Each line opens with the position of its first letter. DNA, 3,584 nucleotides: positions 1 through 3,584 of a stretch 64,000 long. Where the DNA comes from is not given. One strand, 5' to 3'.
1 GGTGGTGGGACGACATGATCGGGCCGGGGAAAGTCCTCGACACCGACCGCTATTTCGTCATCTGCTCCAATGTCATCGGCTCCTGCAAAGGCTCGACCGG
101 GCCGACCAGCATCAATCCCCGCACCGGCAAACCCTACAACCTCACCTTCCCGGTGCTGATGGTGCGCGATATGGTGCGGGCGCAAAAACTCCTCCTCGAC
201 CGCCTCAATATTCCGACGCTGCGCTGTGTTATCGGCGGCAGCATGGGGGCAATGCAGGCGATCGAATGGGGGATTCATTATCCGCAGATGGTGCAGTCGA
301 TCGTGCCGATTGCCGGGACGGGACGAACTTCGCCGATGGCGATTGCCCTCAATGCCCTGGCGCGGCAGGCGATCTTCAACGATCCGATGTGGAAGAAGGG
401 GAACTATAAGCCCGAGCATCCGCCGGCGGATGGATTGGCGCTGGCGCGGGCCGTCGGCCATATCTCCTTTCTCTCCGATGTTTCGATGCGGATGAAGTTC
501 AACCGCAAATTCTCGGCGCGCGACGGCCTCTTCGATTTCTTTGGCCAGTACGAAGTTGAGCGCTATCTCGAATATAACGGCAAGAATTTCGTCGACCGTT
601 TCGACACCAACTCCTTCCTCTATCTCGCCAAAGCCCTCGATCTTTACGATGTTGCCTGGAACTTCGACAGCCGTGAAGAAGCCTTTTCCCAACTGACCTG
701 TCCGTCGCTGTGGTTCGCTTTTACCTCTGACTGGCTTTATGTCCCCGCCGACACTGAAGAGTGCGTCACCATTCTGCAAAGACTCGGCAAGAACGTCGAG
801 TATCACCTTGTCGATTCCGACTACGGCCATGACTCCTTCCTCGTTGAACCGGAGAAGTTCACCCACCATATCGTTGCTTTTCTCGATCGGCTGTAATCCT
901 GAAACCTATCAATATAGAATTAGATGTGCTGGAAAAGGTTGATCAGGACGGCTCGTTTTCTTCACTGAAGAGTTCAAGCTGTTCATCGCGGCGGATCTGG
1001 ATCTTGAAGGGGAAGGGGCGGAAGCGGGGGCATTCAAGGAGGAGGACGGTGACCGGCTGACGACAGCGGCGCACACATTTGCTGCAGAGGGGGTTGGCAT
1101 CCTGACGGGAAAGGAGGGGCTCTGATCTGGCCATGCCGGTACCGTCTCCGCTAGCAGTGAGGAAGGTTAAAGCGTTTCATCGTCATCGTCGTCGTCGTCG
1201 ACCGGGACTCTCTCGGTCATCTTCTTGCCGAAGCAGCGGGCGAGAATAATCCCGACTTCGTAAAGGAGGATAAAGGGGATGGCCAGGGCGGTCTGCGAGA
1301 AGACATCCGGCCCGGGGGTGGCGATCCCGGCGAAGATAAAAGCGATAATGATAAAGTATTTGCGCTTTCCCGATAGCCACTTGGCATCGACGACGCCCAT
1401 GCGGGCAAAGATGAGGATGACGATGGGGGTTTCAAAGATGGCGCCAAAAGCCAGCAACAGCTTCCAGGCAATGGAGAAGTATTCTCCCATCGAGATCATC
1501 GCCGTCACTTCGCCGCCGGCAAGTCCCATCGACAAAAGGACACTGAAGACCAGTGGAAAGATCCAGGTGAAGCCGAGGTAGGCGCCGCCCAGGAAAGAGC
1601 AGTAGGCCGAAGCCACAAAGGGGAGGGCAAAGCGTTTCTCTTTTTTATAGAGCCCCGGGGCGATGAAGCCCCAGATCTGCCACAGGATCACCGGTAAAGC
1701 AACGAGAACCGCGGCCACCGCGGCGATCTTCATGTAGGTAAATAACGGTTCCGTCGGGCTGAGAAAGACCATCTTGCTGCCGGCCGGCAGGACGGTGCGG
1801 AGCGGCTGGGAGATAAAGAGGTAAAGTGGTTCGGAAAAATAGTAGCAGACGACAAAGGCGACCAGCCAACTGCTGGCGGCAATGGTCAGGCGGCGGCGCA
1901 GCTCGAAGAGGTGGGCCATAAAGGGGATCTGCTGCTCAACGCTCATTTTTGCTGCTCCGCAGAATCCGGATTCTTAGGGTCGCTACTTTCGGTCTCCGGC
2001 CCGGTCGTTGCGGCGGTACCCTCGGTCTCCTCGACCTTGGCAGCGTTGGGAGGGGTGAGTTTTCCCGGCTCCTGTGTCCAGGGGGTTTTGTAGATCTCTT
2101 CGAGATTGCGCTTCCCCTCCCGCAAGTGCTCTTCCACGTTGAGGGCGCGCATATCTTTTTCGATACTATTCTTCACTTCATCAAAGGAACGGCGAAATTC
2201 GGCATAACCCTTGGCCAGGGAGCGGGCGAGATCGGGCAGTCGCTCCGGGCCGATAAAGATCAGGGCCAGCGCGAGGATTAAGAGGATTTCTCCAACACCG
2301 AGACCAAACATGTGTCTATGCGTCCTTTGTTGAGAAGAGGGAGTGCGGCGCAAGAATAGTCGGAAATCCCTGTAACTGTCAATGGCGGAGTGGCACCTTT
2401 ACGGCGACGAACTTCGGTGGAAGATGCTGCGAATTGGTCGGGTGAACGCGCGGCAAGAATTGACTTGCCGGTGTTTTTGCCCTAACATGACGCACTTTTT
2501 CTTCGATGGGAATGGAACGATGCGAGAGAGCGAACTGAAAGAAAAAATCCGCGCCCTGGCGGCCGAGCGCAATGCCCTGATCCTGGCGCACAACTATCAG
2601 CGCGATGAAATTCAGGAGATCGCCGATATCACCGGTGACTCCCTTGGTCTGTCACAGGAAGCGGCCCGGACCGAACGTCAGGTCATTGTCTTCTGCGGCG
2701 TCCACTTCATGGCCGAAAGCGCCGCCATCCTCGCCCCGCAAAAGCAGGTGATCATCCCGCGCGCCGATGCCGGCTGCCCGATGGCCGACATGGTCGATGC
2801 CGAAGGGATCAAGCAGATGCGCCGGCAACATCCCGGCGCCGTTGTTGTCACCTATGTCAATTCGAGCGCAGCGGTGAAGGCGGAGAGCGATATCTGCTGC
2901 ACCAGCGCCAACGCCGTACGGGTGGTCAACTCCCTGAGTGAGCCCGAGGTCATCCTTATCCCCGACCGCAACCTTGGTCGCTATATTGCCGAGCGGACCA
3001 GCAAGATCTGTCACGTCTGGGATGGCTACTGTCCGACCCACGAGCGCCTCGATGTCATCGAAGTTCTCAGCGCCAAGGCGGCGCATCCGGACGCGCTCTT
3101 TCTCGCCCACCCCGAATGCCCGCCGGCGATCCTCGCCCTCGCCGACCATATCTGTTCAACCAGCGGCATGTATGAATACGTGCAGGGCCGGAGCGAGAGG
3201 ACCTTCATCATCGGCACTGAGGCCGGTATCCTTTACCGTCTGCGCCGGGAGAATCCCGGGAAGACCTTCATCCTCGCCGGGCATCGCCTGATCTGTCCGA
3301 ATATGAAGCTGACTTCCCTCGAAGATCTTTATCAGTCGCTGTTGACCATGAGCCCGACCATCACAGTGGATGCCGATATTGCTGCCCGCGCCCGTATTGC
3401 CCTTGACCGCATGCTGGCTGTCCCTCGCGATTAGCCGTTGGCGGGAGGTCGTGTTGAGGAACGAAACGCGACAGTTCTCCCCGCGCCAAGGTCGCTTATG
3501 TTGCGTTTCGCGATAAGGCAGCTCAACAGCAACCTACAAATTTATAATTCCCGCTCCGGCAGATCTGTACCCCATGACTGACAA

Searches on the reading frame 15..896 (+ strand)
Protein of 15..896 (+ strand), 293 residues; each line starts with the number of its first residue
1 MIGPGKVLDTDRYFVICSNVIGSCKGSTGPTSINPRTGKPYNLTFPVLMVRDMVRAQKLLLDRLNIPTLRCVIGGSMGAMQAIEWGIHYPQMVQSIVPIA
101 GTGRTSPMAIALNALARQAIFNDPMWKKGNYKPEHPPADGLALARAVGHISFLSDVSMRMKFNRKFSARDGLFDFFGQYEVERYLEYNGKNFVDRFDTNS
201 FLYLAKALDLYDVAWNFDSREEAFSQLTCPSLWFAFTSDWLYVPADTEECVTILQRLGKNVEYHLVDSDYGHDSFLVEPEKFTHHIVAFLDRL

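Call 55: search_protein_families(library=pfam, proteins=[window:15-896:+], max_evalue=0.00001)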
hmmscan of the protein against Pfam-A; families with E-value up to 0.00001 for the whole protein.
window:15-896:+ (293 aa): 1 family
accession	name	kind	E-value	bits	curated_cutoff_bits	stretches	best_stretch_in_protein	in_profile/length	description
PF00561.26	Abhydrolase_1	-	1.5e-19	71.1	25.8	1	8-279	23-245/245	alpha/beta hydrolase fold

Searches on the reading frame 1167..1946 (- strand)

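Call 55: search_protein_families(library=pfam, proteins=[window:1167-1946:-], max_evalue=0.00001)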
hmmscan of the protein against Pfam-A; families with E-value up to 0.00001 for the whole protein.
window:1167-1946:- (259 aa): 1 family
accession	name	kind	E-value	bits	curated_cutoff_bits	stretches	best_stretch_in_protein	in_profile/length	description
PF00902.23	TatC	-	5.7e-67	226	25.1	1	12-224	2-208/208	Sec-independent protein translocase protein (TatC)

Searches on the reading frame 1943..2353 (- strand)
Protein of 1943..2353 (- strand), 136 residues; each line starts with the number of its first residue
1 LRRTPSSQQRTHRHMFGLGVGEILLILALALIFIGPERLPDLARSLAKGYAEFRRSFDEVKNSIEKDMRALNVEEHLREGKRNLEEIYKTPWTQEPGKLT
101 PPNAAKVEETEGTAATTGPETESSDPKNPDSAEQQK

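Call 55: search_protein_families(library=pfam, proteins=[window:1943-2353:-], max_evalue=0.00001)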
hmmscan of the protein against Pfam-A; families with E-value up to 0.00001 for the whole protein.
window:1943-2353:- (136 aa): 1 family
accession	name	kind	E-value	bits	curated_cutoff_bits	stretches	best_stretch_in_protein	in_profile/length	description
PF02416.21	TatA_B_E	-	1.2e-09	37.6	21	1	18-66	1-49/53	mttA/Hcf106 family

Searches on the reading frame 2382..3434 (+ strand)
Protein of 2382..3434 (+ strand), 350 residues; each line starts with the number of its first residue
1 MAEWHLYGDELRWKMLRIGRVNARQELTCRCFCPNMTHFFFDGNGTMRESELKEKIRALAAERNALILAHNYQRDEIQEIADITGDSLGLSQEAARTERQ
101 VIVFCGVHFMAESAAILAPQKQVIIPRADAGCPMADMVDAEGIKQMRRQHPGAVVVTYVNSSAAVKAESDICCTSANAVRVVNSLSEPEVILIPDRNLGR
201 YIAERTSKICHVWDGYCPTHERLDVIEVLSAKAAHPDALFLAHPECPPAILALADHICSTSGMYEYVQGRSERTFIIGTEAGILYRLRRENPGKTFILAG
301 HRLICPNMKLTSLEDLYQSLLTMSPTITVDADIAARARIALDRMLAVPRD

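Call 55: search_protein_families(library=pfam, proteins=[window:2382-3434:+], max_evalue=0.00001)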
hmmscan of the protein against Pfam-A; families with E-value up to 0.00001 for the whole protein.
window:2382-3434:+ (350 aa): 1 family
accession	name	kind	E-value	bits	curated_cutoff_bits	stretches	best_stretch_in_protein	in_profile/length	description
PF02445.21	NadA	-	1.4e-121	405.6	27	1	54-346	1-295/295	Quinolinate synthetase A protein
